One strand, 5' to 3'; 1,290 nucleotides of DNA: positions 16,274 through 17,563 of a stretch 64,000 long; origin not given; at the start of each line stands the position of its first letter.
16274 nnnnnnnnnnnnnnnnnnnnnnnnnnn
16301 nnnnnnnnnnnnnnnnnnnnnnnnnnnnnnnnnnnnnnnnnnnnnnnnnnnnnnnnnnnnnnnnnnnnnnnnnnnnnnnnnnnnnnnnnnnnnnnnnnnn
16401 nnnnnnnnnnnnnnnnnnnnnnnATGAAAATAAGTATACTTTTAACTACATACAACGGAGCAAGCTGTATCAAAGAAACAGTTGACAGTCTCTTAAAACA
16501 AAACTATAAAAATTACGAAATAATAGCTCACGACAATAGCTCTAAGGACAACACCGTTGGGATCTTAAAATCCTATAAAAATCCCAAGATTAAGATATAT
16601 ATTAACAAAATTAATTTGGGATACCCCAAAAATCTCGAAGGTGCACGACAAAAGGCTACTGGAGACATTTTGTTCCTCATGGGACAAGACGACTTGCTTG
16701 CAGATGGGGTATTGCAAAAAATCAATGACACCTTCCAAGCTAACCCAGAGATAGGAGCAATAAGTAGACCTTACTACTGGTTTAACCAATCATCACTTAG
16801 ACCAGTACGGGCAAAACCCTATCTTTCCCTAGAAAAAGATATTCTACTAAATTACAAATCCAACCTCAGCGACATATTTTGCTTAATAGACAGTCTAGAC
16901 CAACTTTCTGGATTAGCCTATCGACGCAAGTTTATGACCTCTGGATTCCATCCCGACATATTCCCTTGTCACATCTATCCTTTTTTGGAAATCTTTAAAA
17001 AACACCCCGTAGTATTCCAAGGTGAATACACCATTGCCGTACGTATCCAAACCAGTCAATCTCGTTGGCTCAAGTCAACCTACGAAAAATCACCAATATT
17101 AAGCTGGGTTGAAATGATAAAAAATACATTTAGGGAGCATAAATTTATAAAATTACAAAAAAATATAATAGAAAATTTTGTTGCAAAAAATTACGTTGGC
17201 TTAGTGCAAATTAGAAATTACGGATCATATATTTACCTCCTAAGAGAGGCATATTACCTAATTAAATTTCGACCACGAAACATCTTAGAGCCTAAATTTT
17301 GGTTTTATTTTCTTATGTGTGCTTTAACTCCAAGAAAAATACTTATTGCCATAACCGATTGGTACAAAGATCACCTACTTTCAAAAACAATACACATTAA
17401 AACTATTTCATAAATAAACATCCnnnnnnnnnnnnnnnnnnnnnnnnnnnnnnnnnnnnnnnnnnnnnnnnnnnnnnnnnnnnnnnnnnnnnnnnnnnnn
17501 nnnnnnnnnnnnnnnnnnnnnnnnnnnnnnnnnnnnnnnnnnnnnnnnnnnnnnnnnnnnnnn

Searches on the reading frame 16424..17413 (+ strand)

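Call 21: search_protein_families(library=pfam, proteins=[window:16424-17413:+], max_evalue=0.01)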
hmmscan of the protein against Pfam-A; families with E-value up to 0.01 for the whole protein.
window:16424-17413:+ (329 aa): 3 families
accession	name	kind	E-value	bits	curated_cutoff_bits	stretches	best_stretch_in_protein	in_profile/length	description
PF00535.33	Glycos_transf_2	-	8.3e-26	91.3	23.3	1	4-129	1-128/168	Glycosyl transferase family 2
PF13641.12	Glyco_tranf_2_3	-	1e-10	42.5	27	1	3-127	3-133/230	Glycosyltransferase like family 2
PF10111.15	Glyco_tranf_2_2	-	2.6e-05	24.3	27.3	1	8-152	7-161/276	Glycosyltransferase like family 2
